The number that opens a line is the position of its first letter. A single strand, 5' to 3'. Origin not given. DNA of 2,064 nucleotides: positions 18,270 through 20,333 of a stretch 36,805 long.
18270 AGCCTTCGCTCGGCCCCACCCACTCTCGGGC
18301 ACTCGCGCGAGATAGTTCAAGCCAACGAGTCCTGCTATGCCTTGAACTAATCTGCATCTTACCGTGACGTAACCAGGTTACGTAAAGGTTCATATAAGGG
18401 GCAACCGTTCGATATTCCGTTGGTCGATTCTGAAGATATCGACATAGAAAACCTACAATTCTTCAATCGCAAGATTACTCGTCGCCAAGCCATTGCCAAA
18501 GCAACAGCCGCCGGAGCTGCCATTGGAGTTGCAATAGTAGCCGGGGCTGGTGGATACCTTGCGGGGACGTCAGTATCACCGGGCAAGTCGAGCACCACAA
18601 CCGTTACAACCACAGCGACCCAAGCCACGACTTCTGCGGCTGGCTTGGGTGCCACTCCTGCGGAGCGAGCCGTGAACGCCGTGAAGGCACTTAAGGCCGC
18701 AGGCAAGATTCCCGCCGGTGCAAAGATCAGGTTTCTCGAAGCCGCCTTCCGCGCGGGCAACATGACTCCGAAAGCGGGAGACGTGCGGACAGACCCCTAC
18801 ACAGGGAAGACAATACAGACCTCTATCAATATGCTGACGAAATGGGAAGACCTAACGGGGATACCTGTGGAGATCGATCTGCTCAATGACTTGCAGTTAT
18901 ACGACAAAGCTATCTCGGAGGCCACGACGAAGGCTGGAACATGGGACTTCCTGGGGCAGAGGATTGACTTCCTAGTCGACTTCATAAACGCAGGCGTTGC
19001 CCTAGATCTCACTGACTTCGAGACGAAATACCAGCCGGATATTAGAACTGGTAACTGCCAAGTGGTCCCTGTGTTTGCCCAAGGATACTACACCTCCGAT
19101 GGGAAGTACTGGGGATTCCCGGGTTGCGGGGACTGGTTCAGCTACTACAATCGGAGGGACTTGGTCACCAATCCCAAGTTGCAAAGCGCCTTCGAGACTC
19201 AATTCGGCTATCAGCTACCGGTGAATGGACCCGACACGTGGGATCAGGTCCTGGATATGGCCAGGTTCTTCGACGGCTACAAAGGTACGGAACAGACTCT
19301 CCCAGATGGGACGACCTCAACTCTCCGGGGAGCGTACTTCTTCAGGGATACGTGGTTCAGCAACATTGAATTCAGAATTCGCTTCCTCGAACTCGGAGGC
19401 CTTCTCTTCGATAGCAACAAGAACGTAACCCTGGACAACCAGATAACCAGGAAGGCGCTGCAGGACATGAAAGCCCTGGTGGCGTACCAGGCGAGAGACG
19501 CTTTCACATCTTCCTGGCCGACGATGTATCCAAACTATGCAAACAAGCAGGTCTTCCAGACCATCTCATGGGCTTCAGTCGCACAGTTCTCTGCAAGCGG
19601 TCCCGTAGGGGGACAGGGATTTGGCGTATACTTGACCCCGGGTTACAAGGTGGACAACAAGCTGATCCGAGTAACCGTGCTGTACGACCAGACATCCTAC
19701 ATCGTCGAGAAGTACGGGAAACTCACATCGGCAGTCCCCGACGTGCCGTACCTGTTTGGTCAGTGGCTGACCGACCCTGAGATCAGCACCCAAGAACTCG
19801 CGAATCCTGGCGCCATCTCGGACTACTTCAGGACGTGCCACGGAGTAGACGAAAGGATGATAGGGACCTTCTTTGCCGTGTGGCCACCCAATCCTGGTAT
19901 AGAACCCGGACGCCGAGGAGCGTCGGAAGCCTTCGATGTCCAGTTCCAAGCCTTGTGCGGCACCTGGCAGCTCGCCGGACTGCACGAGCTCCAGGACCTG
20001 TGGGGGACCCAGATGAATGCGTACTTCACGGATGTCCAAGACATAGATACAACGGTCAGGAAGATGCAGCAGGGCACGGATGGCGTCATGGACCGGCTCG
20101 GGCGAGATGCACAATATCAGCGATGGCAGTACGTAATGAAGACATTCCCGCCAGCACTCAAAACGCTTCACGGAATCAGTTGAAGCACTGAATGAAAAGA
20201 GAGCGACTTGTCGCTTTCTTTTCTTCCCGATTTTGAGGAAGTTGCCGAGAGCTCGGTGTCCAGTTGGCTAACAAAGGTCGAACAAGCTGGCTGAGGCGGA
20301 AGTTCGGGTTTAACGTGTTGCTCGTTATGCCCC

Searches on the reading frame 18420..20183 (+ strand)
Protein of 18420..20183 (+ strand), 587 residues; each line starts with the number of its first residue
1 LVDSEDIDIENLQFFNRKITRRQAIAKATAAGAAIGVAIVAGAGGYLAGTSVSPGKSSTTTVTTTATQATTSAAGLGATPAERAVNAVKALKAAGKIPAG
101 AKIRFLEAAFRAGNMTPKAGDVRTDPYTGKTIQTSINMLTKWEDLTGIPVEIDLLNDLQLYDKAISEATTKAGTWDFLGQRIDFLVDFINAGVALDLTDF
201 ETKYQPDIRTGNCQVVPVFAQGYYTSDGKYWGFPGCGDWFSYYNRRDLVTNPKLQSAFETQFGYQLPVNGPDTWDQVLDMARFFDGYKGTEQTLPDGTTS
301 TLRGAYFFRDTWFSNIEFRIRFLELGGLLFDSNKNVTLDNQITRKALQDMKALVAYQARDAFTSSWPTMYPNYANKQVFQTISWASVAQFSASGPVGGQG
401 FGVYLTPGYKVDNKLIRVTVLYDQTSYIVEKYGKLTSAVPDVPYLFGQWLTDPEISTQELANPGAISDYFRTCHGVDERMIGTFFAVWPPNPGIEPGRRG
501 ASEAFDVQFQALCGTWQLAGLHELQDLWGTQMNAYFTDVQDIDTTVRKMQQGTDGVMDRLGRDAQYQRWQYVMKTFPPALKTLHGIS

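Call 6: search_protein_families(library=pfam, proteins=[window:18420-20183:+], max_evalue=0.00001)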
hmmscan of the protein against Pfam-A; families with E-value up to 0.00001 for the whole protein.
window:18420-20183:+ (587 aa): 0 families

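Call 29: search_protein_families(library=ncbifam, proteins=[window:18420-20183:+], max_evalue=1e-10)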
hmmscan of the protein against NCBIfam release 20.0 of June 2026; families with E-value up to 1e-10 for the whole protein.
window:18420-20183:+ (587 aa): 0 families

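Call 44: search_solved_structures(query=window:18420-20183:+, max_evalue=10)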
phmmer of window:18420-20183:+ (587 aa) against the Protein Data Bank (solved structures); distinct sequences matched with E-value up to 10: 5.
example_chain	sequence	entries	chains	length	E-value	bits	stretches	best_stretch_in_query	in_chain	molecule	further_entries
3j25_A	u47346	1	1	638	0.53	11.8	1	127-220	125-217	Tetracycline resistance protein tetM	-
3j9y_w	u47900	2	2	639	0.53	11.8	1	127-220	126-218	Tetracycline resistance protein TetM | Tetracycline resistance protein TetM from transposon Tn916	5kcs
5dn6_J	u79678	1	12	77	0.75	11.3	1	26-76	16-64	ATP synthase F0 subcomplex C subunit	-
9orn_A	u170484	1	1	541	1.1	10.7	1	270-351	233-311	Putative flavin-binding monooxygenase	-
2lbg_A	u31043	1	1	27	5.2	8.5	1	31-53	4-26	Major prion protein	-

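Call 45: search_protein_families(library=pfam, proteins=[window:18420-20183:+], max_evalue=10)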
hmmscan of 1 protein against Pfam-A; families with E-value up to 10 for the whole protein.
window:18420-20183:+ (587 aa): 1 family
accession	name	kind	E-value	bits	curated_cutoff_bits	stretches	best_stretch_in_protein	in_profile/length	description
PF23997.1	DUF7315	-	1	10.3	27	1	59-119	36-96/102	Domain of unknown function (DUF7315)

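Call 48: find_homologous_proteins(query=window:18420-20183:+, max_evalue=0.00001)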
Query window:18420-20183:+ (587 aa): 20 proteins with E <= 0.00001 among 8000 candidates.
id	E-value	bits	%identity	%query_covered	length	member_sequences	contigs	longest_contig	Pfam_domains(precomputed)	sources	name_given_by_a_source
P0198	0.0e+0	1351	99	100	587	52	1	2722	-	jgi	-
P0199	0.0e+0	1233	93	97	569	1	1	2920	-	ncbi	-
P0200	0.0e+0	1210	87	100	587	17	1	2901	-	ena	-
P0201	0.0e+0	1173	86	99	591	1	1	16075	-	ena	-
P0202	0.0e+0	1167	99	86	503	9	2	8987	-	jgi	-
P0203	0.0e+0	1137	82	100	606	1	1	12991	-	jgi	jgi:hypothetical protein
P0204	0.0e+0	1111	87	88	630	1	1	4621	-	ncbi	-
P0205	0.0e+0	1068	76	100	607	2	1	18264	-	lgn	-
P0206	0.0e+0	1050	76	100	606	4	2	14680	-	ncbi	-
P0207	0.0e+0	1016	77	91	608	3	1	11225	-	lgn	-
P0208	9.2e-240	815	61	100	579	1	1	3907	-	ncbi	-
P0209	4.4e-238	810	60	100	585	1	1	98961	-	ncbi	-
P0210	7.2e-234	796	59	100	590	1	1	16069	-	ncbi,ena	-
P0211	1.9e-231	788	60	99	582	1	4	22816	-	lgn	-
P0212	3.5e-231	787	60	98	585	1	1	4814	-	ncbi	-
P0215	1.7e-192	659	53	94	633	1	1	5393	-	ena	-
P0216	4.5e-175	602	52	89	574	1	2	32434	-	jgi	jgi:hypothetical protein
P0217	2.1e-138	480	47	87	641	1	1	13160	-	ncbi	ncbi:MAG: hypothetical protein ACE5KO_00230 [Candidatus Bathyarchaeia archaeon]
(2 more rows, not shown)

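Call 49: find_encoding_contigs(protein=P0217, flank=10000, max_places=2)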
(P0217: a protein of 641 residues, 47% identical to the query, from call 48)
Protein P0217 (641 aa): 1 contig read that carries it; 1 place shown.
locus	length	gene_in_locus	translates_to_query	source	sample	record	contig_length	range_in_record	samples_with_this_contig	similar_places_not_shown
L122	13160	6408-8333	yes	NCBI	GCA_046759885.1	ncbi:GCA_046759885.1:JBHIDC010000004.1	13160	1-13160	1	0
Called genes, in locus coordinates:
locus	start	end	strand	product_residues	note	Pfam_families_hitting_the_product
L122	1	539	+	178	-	PF00296:Bac_luciferase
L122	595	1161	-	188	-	PF00117:GATase, PF07722:Peptidase_C26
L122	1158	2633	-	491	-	PF04715:, PF00425:Chorismate_bind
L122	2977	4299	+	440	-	PF00202:Aminotran_3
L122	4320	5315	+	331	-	PF00296:Bac_luciferase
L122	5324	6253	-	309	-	PF00795:CN_hydrolase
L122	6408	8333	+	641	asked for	-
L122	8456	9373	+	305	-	PF00528:BPD_transp_1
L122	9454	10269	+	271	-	PF00528:BPD_transp_1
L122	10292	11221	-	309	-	PF00364:Biotin_lipoyl, PF25997:BSH_YhbJ (weak), PF14595:Thioredoxin_9 (faint), PF13192:Thioredoxin_3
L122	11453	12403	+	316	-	-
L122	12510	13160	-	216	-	PF00528:BPD_transp_1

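Call 50: find_encoding_contigs(protein=P0216, flank=10000, max_places=2)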
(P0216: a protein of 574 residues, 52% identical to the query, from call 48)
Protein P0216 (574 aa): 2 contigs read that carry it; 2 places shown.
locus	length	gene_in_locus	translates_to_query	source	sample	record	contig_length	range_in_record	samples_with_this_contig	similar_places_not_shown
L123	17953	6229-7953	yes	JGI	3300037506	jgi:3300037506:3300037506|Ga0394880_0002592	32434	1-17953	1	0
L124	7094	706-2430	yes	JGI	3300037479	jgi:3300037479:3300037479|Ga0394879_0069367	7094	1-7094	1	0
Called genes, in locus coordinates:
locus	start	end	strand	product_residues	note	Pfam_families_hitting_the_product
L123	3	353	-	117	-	?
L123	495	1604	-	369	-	PF13404:HTH_AsnC-type (faint)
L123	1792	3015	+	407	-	-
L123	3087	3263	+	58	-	-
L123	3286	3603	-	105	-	PF00137:ATP-synt_C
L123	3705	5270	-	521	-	-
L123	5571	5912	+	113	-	PF00364:Biotin_lipoyl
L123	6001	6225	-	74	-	-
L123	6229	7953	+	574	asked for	-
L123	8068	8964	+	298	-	PF00528:BPD_transp_1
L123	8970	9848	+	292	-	PF00528:BPD_transp_1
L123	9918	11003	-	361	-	PF00005:ABC_tran, PF13304:AAA_21 (faint), PF17912:OB_MalK, PF08402:TOBE_2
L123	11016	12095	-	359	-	PF00005:ABC_tran, PF17912:OB_MalK, PF08402:TOBE_2, PF03459:TOBE (faint)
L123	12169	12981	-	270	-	PF13030:DUF3891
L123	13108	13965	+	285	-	PF03328:HpcH_HpaI, PF15617:C-C_Bond_Lyase (weak)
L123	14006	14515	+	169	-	PF19315:MC_hydratase, PF01575:MaoC_dehydratas, PF13452:FAS1_DH_region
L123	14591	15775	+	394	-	PF07690:MFS_1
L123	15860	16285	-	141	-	PF02416:TatA_B_E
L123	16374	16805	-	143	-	PF01850:PIN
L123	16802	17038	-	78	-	-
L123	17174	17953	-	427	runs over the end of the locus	PF07690:MFS_1, PF00083:Sugar_tr, PF07690:MFS_1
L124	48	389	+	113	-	PF00364:Biotin_lipoyl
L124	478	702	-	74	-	-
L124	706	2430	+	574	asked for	-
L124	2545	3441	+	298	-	PF00528:BPD_transp_1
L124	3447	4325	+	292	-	PF00528:BPD_transp_1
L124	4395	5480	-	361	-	PF00005:ABC_tran, PF13304:AAA_21 (faint), PF17912:OB_MalK, PF08402:TOBE_2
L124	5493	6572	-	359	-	PF00005:ABC_tran, PF17912:OB_MalK, PF08402:TOBE_2, PF03459:TOBE (faint)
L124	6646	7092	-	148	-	?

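Call 51: find_encoding_contigs(protein=P0209, flank=10000, max_places=2)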
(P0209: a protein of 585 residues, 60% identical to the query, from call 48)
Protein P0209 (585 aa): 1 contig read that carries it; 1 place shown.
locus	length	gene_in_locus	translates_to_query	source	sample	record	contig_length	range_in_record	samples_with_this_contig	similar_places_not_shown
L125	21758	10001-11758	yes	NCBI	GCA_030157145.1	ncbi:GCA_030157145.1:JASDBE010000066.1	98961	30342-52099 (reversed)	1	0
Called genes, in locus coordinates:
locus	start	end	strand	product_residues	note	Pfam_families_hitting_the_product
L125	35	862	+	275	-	PF01925:TauE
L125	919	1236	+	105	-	PF07843:DUF1634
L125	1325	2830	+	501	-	PF00171:Aldedh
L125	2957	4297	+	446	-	PF00202:Aminotran_3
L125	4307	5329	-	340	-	PF00296:Bac_luciferase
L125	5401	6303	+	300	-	PF01522:Polysacc_deac_1, PF10096:DUF2334 (weak)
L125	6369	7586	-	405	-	PF02366:PMT (weak), PF13231:PMT_2 (weak)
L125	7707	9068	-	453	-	-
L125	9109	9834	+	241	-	-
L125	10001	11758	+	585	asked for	-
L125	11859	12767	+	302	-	PF00528:BPD_transp_1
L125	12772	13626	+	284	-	PF00528:BPD_transp_1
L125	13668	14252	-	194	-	PF00364:Biotin_lipoyl, PF25997:BSH_YhbJ (faint), PF13620:CarboxypepD_reg (weak)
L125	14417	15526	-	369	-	PF00005:ABC_tran, PF17912:OB_MalK, PF08402:TOBE_2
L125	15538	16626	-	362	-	PF00005:ABC_tran, PF17912:OB_MalK, PF08402:TOBE_2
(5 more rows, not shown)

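Call 59: find_related_loci(query=A2, collection=genome_contigs, flank=10000)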
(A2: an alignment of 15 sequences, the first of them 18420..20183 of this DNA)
Query A2 (587 aa) in genome_contigs; peptide patterns used: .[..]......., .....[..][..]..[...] (x = any residue, [..] = any of these).
22 stretches matched a pattern; 3 encode a relative of the query (tblastn E <= 1e-3); 3 distinct loci.
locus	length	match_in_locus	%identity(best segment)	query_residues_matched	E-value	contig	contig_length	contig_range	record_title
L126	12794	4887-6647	98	1-587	0e+0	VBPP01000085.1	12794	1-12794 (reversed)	MAG: Thaumarchaeota archaeon isolate TA_13 14_1009_12_30cm_scaffold_4307, whole genome shotgun sequence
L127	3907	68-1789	61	3-587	0e+0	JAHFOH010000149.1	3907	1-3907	MAG: Thaumarchaeota archaeon isolate nzgw5 NODE_51294_length_3908_cov_4.229997, whole genome shotgun sequence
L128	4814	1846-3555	60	12-587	0e+0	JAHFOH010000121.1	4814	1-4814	MAG: Thaumarchaeota archaeon isolate nzgw5 NODE_32488_length_4815_cov_5.718577, whole genome shotgun sequence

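Call 60: find_related_loci(query=A2, collection=metagenome_contigs, flank=10000)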
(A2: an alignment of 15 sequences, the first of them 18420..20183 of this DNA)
Query A2 (587 aa) in metagenome_contigs; peptide patterns used: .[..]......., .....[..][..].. (x = any residue, [..] = any of these).
152 stretches matched a pattern; 10 encode a relative of the query (tblastn E <= 1e-3); 10 distinct loci.
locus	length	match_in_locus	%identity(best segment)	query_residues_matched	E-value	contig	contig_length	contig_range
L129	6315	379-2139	100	1-587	0e+0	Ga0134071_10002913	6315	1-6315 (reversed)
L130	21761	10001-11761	100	1-587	0e+0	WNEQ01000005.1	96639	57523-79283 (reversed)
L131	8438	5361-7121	98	1-587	0e+0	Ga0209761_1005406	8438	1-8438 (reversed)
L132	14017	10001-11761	87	1-587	0e+0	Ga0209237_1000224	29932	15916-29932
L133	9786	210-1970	88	1-587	0e+0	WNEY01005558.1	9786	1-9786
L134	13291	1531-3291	88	1-587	0e+0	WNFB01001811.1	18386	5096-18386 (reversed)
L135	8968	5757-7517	88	1-587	0e+0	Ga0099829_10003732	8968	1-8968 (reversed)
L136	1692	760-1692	86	17-326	0e+0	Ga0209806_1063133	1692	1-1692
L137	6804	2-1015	63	250-587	5e-146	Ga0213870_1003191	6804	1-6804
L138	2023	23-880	49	301-581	8e-98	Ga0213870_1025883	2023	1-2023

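Call 64: search_protein_families(library=pfam, proteins=[L122:10292-11221:-, L123:5571-5912:+, L122:11453-12403:+, L123:12169-12981:-, L123:6001-6225:-], max_evalue=0.01)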
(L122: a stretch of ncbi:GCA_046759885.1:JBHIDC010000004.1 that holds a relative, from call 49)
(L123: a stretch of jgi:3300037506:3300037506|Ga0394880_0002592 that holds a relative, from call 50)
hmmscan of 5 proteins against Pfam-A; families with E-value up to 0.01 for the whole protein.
L122:10292-11221:- (309 aa): 8 families
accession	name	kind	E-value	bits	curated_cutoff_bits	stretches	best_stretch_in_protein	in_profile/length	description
PF13192.12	Thioredoxin_3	-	5.2e-14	52.5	24.8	2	228-304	2-75/76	Thioredoxin domain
PF00364.28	Biotin_lipoyl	-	1.5e-09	38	22.1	1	10-71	10-70/73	Biotin-requiring enzyme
PF14595.12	Thioredoxin_9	-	1.4e-06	28.7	25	1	211-272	27-88/129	Thioredoxin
PF23357.1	DUF7088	-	0.00014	22.5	27.8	1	112-166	16-75/105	Domain of unknown function (DUF7088)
PF00085.26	Thioredoxin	-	0.00017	22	23.5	0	129-177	33-79/103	Thioredoxin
PF07689.18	KaiB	-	0.00084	19.5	27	0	255-280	28-53/82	KaiB domain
PF09673.15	TrbC_Ftype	-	0.0017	18.8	24.2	0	145-179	49-79/111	Type-F conjugative transfer system pilin assembly protein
PF24696.1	UGSC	-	0.0094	16.5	25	0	213-240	69-96/172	UGSC family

L123:5571-5912:+ (113 aa): 1 family
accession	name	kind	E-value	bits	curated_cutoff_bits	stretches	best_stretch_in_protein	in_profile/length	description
PF00364.28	Biotin_lipoyl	-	2.6e-16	59.6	22.1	1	7-75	2-66/73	Biotin-requiring enzyme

L122:11453-12403:+ (316 aa): 4 families
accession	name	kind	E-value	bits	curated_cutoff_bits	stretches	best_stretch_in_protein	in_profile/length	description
PF07889.17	DUF1664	-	0.00027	21.4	34.6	1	196-273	38-115/124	Protein of unknown function (DUF1664)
PF04513.17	Baculo_PEP_C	-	0.00046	20.7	38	1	200-281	31-114/140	Baculovirus polyhedron envelope protein, PEP, C terminus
PF23991.1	DUF7310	-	0.0028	18.5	40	0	224-289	17-81/83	Coiled-coil region of unknown function (DUF7310)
PF04728.18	LPP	-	0.0038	18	29.1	1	248-282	3-37/53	Lipoprotein leucine-zipper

L123:12169-12981:- (270 aa): 1 family
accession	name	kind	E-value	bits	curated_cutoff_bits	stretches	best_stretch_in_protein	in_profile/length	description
PF13030.11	DUF3891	-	1.2e-51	176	24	1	1-240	1-218/219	Protein of unknown function (DUF3891)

L123:6001-6225:- (74 aa): 0 families

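Call 74: predict_structure(alignment_id=A2)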
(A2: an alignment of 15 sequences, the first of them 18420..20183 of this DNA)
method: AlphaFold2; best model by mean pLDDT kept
length: 587 residues; sequences in the alignment: 15
mean_pLDDT: 49.3   pTM: 0.39
mean pLDDT of the five models: 49.3, 44.6, 44.3, 43.1, 42.9
residues with pLDDT >= 90: 7; 70-90: 120; 50-70: 127; < 50: 333
segments of 3 or more residues with pLDDT < 50: 1-77, 109-112, 164-173, 179-201, 203-226, 229-245, 297-327, 360-440, 464-517
pLDDT, mean of each block of 10 residues (from residue 1): 31 33 33 26 23 25 26 40 71 72 62 60 61 75 85 58 43 47 32 37 42 34 47 28 46 84 77 67 70 49 42 42 50 77 76 65 43 29 29 31 25 27 28 36 61 58 45 31 28 36 25 44 66 78 89 83 76 56 52
secondary structure, 60 per line:
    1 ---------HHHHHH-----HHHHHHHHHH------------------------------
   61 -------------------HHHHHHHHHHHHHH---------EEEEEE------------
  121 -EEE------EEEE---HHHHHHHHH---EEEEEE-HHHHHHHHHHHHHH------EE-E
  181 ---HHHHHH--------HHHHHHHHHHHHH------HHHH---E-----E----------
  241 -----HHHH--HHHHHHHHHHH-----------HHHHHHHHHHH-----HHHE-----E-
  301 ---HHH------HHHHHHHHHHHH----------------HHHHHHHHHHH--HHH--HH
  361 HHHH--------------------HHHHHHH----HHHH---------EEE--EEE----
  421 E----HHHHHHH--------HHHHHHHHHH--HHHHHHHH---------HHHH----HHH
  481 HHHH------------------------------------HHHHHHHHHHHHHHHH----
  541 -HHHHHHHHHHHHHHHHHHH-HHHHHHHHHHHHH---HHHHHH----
elements in order: H10-15 H21-30 H80-93 E103-108 E122-124 E131-134 H138-146 E150-155 H157-170 H184-189 H198-210 H217-220 H246-249 H252-262 H274-284 H313-324 H341-351 H359-364 H385-391 H396-399 E409-411 E414-416 H426-432 H441-450 H453-460 H470-473 H478-484 H521-536 H542-560 H562-574 H578-583

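Call 76: search_solved_structures(query=A2, max_evalue=10)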
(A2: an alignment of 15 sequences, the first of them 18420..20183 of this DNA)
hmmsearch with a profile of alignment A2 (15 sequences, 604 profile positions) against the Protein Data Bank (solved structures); distinct sequences matched with E-value up to 10: 18.
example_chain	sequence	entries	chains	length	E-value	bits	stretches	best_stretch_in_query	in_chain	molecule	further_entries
5ysb_A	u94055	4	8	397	0.015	17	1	154-270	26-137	Lin1841 protein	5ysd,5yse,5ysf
5uto_A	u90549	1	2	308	0.03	16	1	16-180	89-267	EDD domain protein, DegV family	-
5woo_A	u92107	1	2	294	0.059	15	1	16-180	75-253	EDD domain protein, DegV family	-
6nyu_A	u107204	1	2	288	0.061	15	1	16-180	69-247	DegV domain-containing protein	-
6alw_A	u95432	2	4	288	0.061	15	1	16-180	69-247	EDD domain protein, DegV family | Fatty acid Kinase (Fak) B1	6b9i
6mh9_A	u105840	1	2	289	0.082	14.6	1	17-180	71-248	Fatty Acid Kinase (Fak) B1 protein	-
5iai_A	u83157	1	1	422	0.11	14.2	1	154-267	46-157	Sugar ABC transporter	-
4mwa_A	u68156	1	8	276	0.15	13.7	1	68-122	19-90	4-hydroxy-3-methylbut-2-en-1-yl diphosphate synthase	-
7scl_A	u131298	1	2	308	0.16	13.6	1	17-180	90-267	Fatty Acid Kinase B1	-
3lrd_A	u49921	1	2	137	0.3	12.7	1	95-166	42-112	Major ampullate spidroin 1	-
3lr6_A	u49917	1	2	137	0.36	12.4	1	95-166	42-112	Major ampullate spidroin 1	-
3lr8_A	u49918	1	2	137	0.38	12.4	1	95-166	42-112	Major ampullate spidroin 1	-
2lpj_A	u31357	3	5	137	0.43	12.2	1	95-166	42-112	Major ampullate spidroin 1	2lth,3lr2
6r9d_A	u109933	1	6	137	0.46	12.1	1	95-166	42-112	Major ampullate spidroin 1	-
6nm1_A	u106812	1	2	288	0.57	11.8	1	18-180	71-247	Fatty acid Kinase (Fak) B1 protein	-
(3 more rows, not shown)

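Call 77: fold_search(model_id=the predicted structure, library=pdb)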
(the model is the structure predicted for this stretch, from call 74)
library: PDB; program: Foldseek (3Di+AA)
matches with E <= 10: 867; with E <= 0.001: 409
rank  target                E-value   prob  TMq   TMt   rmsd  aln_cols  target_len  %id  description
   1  5iai                  7.6e-07  1.00  0.20  0.27  19.8       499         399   13  Crystal structure of ABC transporter Solute Binding Protein Arad_9887 from Agrobacterium radiobacter K84, target EFI-510 (released 2016-03-09)
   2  6les_B                1.3e-06  1.00  0.13  0.19  29.2       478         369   14  3D domain-swapped dimer of the maltose-binding protein fused to a fragment of the focal adhesion kinase (released 2019-12-11)
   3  7ffw_A                1.4e-06  1.00  0.12  0.18  29.2       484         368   14  The crystal structure of a domain-swapped dimeric maltodextrin-binding protein MalE from Salmonella enterica (released 2021-09-15)
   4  6les_X                1.6e-06  1.00  0.13  0.19  29.3       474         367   14  3D domain-swapped dimer of the maltose-binding protein fused to a fragment of the focal adhesion kinase (released 2019-12-11)
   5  6les_Y                1.7e-06  1.00  0.13  0.19  29.2       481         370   14  3D domain-swapped dimer of the maltose-binding protein fused to a fragment of the focal adhesion kinase (released 2019-12-11)
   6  6lf3_A                2.0e-06  1.00  0.12  0.18  30.2       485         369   15  3D domain-swapped dimer of the maltose-binding protein fused to a fragment of the protein-tyrosine kinase 2-beta (released 2019-12-11)
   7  6lf3_C                2.1e-06  1.00  0.12  0.18  29.2       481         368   15  3D domain-swapped dimer of the maltose-binding protein fused to a fragment of the protein-tyrosine kinase 2-beta (released 2019-12-11)
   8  7bg0_B                2.1e-06  0.99  0.13  0.17  29.5       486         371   13  Fusion of MBP and the backbone of the long-acting amylin analog AM833. (released 2021-08-04)
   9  4qsd_A                5.1e-06  1.00  0.20  0.29  18.8       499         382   17  Crystal structure of atu4361 sugar transporter from Agrobacterium Fabrum C58, target efi-510558, with bound sucrose (released 2014-08-06)
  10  7fft_A                5.7e-06  0.99  0.12  0.18  29.3       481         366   14  The crystal structure of a domain-swapped dimeric maltodextrin-binding protein MalE from Salmonella enterica (released 2021-09-15)
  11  5yse_A                6.6e-06  1.00  0.22  0.31  18.4       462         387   13  Crystal structure of beta-1,2-glucooligosaccharide binding protein in complex with sophorotetraose (released 2018-05-02)
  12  7bg0_D                6.6e-06  0.99  0.13  0.17  29.5       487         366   14  Fusion of MBP and the backbone of the long-acting amylin analog AM833. (released 2021-08-04)
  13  6dtq_A                7.3e-06  1.00  0.19  0.27  17.9       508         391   13  Maltose bound T. maritima MalE3 (released 2018-09-19)
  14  6dtr                  8.5e-06  1.00  0.20  0.27  17.3       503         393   14  Apo T. maritima MalE3 (released 2018-09-19)
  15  6les_A                8.9e-06  0.99  0.13  0.18  29.3       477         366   13  3D domain-swapped dimer of the maltose-binding protein fused to a fragment of the focal adhesion kinase (released 2019-12-11)
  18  5ysb_A                1.1e-05  1.00  0.20  0.29  17.7       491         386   14  Crystal structure of beta-1,2-glucooligosaccharide binding protein in ligand-free form (released 2018-05-02)
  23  5ysb_B                1.9e-05  1.00  0.18  0.25  17.9       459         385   15  Crystal structure of beta-1,2-glucooligosaccharide binding protein in ligand-free form (released 2018-05-02)
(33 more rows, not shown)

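Call 78: find_related_loci(query=L122:10292-11221:-, collection=genome_contigs, flank=10000)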
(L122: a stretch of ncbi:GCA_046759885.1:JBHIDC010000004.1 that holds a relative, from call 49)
Query L122:10292-11221:- (309 aa) in genome_contigs; peptide patterns used: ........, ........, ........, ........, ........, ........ (x = any residue, [..] = any of these).
117 stretches matched a pattern, but none encodes a relative of the query by tblastn (E <= 1e-3).

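Call 79: find_encoding_contigs(protein=P0215, flank=10000, max_places=2)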
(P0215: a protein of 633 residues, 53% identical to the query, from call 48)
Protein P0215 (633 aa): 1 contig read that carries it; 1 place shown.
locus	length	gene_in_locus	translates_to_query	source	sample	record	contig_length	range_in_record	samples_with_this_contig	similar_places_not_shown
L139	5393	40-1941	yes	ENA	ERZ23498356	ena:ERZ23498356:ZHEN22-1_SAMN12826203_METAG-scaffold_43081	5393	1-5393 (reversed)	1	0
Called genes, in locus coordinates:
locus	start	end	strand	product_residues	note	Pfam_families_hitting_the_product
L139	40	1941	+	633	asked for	-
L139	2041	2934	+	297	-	PF00528:BPD_transp_1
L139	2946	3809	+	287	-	PF00528:BPD_transp_1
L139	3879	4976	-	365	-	PF00005:ABC_tran, PF13304:AAA_21 (faint), PF17912:OB_MalK, PF08402:TOBE_2, PF03459:TOBE (weak)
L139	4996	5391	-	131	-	?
